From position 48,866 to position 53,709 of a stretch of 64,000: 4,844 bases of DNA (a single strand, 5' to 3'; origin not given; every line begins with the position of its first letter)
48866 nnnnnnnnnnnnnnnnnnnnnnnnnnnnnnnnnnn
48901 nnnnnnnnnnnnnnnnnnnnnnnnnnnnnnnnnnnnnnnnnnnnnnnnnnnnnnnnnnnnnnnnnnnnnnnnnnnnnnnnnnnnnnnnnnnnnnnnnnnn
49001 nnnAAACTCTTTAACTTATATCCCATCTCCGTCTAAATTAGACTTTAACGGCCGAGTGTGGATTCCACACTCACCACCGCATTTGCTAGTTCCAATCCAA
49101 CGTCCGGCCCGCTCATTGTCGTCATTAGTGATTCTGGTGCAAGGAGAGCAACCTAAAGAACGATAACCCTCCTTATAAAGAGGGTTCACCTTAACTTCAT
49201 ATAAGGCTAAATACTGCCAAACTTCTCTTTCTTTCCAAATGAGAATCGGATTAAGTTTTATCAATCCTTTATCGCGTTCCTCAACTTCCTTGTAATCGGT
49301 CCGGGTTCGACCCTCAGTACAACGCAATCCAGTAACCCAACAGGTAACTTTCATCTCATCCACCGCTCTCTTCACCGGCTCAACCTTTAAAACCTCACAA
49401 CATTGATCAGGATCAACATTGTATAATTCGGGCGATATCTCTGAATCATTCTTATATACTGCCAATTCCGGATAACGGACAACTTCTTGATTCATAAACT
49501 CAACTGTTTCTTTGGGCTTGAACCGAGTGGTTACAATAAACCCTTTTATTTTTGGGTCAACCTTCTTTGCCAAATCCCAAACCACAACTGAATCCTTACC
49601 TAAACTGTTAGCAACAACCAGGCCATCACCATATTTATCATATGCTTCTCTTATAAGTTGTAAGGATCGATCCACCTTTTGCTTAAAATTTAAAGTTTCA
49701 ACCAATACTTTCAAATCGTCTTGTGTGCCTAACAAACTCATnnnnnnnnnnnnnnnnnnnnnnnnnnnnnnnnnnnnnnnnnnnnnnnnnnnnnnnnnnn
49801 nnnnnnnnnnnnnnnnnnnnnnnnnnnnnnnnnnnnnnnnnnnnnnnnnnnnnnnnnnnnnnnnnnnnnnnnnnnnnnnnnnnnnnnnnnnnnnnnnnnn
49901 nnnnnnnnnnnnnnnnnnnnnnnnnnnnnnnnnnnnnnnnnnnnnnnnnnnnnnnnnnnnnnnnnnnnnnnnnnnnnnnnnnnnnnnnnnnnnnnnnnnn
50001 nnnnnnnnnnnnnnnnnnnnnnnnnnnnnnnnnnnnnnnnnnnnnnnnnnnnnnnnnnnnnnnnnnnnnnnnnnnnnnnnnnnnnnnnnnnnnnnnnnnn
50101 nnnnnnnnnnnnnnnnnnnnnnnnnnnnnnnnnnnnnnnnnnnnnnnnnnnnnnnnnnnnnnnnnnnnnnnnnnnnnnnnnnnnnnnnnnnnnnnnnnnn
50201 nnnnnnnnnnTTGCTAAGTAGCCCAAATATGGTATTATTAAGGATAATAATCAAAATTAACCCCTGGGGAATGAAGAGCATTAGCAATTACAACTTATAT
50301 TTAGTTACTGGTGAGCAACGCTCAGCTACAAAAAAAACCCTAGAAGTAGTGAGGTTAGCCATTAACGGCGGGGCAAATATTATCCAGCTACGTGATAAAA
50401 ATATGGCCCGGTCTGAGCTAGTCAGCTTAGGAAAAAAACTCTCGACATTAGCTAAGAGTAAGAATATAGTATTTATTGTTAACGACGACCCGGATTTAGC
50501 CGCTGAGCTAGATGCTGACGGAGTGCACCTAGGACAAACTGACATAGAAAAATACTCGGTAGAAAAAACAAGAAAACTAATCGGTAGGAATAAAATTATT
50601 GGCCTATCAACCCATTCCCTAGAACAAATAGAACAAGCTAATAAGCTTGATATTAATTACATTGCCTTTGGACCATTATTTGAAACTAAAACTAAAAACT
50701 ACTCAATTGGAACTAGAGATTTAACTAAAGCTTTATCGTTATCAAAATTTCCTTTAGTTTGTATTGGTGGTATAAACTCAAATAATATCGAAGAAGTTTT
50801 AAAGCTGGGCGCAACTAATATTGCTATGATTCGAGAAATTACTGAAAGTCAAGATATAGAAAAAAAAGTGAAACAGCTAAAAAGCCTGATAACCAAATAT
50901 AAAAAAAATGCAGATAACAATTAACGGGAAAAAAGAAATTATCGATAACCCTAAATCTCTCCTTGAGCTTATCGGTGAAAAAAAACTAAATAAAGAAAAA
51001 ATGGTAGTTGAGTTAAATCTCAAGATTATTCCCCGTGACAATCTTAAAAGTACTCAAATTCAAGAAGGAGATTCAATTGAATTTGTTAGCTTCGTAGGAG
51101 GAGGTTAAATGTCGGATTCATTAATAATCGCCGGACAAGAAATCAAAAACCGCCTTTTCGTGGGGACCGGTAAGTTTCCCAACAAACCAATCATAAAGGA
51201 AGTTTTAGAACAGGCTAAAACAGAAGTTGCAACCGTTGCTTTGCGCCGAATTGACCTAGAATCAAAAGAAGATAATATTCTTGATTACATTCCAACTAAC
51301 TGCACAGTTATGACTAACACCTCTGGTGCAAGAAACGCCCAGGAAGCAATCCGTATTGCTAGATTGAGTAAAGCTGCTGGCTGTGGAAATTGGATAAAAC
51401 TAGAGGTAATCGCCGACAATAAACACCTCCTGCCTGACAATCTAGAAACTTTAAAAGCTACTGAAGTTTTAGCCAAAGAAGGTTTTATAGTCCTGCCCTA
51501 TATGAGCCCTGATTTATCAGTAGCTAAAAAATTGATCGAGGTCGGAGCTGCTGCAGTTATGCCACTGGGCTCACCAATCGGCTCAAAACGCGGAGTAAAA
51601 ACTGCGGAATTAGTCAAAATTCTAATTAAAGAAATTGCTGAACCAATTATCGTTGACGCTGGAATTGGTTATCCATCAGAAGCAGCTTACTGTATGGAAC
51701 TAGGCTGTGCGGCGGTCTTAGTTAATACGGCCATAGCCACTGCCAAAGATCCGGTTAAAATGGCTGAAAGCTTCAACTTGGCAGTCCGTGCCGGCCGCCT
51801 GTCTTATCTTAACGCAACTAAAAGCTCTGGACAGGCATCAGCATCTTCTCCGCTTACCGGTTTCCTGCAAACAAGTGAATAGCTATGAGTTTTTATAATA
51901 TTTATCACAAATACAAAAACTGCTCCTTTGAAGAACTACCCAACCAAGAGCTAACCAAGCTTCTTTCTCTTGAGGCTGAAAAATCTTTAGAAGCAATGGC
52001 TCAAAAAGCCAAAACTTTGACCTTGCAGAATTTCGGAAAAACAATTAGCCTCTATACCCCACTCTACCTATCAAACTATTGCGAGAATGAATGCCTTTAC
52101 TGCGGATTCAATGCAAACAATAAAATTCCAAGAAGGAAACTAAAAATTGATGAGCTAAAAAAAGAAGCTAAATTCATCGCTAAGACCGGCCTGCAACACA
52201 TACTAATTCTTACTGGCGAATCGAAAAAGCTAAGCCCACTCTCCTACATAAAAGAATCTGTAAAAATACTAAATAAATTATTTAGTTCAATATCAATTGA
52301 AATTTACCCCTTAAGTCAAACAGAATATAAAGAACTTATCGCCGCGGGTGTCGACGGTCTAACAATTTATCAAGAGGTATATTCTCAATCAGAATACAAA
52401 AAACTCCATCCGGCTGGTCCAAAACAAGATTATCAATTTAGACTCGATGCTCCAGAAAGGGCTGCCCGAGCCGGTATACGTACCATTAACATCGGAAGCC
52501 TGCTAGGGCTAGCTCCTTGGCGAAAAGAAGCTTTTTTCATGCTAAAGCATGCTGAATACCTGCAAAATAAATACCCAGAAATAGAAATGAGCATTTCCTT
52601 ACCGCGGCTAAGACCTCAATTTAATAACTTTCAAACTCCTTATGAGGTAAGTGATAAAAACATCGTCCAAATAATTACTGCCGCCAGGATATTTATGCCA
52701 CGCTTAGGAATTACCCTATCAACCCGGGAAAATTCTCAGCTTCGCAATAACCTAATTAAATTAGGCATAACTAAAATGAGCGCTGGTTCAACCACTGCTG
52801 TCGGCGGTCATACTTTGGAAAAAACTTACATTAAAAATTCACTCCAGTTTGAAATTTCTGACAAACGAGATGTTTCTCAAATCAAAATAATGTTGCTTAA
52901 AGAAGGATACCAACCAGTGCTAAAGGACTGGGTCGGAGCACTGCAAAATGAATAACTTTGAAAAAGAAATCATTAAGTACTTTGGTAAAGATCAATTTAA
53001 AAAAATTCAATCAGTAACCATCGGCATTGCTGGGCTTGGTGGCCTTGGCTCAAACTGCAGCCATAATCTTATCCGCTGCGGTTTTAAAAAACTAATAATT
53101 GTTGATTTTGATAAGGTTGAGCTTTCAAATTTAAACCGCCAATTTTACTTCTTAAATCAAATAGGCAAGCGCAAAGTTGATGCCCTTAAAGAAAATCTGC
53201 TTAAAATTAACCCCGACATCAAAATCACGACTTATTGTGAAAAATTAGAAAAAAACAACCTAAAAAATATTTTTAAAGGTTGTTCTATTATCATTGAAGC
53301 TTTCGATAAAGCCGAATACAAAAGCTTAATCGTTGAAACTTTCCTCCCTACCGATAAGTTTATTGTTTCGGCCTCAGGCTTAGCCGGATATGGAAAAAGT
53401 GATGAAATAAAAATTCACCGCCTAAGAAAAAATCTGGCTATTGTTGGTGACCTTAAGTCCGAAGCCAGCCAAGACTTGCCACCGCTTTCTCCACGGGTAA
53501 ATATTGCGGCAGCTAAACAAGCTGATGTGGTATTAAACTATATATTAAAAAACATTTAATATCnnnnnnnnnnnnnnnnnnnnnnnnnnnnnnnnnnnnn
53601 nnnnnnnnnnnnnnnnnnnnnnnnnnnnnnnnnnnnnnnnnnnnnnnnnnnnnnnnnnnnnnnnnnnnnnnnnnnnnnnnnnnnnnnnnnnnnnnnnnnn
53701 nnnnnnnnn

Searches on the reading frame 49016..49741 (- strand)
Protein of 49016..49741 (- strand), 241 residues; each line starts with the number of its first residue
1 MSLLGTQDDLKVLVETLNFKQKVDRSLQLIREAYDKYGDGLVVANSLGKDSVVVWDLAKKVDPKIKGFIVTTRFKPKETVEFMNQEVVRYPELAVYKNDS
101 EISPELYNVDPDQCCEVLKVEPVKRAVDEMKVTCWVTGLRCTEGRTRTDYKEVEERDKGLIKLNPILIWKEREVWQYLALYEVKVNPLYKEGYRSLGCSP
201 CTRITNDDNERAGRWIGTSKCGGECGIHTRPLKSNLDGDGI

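Call 3: search_protein_families(library=pfam, proteins=[window:49016-49741:-], max_evalue=0.01)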
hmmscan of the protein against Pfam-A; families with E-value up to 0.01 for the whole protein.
window:49016-49741:- (241 aa): 1 family
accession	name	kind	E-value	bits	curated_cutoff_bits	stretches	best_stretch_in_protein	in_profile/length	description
PF01507.26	PAPS_reduct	-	2.6e-40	138.7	22.5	1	41-203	2-174/175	Phosphoadenosine phosphosulfate reductase domain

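Call 4: search_protein_families(library=ncbifam, proteins=[window:49016-49741:-], max_evalue=0.01)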
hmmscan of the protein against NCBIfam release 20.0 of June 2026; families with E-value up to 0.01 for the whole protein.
window:49016-49741:- (241 aa): 14 families
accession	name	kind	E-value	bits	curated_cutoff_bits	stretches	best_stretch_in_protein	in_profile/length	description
NF002537.0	PRK02090.1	equivalog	2.1e-50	171.6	154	1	9-230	11-240/244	phosphoadenylyl-sulfate reductase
TIGR00434.1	cysH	subfamily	1.7e-44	152.3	165.1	1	28-228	3-213/214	phosophoadenylyl-sulfate reductase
TIGR02055.1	APS_reductase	subfamily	4.6e-40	137.5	235.3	1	46-227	1-194/194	adenylylsulfate reductase, thioredoxin dependent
TIGR02057.1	PAPS_reductase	equivalog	3e-37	128.7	254.2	1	28-228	15-224/224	phosphoadenosine phosphosulfate reductase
TIGR00424.1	APS_reduc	equivalog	6.1e-20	71.2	553.2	1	25-240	102-335/464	5'-adenylylsulfate reductase, thioredoxin-independent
NF010367.0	PRK13795.1-2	equivalog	9.6e-18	63.9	456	1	19-201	223-415/584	hypothetical protein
NF006327.0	PRK08557.1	equivalog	1.3e-16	60.4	366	1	19-211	159-364/415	hypothetical protein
NF003587.0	PRK05253.1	subfamily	1.6e-16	60.4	195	2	24-156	14-152/301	sulfate adenylyltransferase subunit CysD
NF006351.0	PRK08576.1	equivalog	6.8e-16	57.9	290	1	26-205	225-405/436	hypothetical protein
NF010366.0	PRK13795.1-1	equivalog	5.5e-15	54.6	745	1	42-202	270-444/667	hypothetical protein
NF010368.0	PRK13795.1-3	equivalog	2.4e-11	42.6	588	1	19-204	228-423/635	hypothetical protein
TIGR02039.1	CysD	subfamily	5.9e-11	42.5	396.6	1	25-149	7-137/294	sulfate adenylyltransferase, small subunit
NF009214.0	PRK12563.1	equivalog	9.9e-11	41.6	413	1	25-151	30-162/317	sulfate adenylyltransferase subunit CysD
NF010369.0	PRK13795.1-4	equivalog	3e-10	38.9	1086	1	16-202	229-429/633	hypothetical protein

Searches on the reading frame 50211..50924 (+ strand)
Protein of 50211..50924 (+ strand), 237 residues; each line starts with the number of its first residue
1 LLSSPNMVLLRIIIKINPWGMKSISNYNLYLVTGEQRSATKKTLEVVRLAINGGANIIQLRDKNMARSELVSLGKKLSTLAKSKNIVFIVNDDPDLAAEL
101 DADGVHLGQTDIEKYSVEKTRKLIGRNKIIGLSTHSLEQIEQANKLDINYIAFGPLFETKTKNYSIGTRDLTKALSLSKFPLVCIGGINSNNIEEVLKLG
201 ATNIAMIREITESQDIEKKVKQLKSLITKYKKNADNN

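Call 46: search_protein_families(library=pfam, proteins=[window:50211-50924:+], max_evalue=0.001)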
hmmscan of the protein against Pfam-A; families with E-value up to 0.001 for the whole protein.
window:50211-50924:+ (237 aa): 1 family
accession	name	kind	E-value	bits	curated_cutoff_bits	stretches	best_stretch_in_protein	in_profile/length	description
PF02581.23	TMP-TENI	-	3.9e-54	183.2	27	1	29-210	1-180/180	Thiamine monophosphate synthase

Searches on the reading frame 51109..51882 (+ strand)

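Call 46: search_protein_families(library=pfam, proteins=[window:51109-51882:+], max_evalue=0.001)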
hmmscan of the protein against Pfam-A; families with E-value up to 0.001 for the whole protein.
window:51109-51882:+ (257 aa): 2 families
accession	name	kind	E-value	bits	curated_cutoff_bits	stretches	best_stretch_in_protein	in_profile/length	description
PF05690.20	ThiG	-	9.2e-100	333.5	23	1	7-248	2-247/247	Thiazole biosynthesis protein ThiG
PF00977.27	His_biosynth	-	8.9e-05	22.5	23.6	0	164-218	60-114/228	Histidine biosynthesis protein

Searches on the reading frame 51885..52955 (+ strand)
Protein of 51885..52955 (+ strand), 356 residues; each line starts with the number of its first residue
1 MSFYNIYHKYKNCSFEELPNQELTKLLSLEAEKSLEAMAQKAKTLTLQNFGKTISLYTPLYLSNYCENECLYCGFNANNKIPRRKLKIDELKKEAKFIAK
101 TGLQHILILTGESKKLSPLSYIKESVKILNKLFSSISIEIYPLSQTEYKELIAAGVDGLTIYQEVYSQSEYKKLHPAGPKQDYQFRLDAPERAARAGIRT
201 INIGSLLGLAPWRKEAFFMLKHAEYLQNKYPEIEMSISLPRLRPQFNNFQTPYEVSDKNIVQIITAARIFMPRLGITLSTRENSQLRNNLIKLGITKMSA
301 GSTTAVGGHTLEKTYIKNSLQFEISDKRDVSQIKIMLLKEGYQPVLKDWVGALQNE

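Call 46: search_protein_families(library=pfam, proteins=[window:51885-52955:+], max_evalue=0.001)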
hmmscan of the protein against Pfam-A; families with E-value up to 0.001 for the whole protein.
window:51885-52955:+ (356 aa): 2 families
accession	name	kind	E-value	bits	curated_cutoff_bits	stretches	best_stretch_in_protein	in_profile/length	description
PF06968.18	BATS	-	1.4e-17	64.1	22.2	1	238-343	1-88/88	Biotin and Thiamin Synthesis associated domain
PF04055.27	Radical_SAM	-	6.6e-15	56.1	29.5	1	62-207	3-152/166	Radical SAM superfamily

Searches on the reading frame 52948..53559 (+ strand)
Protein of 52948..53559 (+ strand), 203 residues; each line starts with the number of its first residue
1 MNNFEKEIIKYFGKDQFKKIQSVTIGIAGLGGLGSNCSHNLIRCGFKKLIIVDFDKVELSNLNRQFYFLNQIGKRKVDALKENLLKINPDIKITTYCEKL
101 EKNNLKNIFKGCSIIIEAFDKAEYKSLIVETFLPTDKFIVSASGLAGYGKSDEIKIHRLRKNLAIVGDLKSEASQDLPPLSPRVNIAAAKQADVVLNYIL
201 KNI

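Call 46: search_protein_families(library=pfam, proteins=[window:52948-53559:+], max_evalue=0.001)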
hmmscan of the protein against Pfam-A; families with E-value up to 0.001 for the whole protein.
window:52948-53559:+ (203 aa): 1 family
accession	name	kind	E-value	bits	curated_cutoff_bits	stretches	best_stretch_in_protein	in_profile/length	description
PF00899.27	ThiF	-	3.2e-39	135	28.1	1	10-151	8-150/238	ThiF family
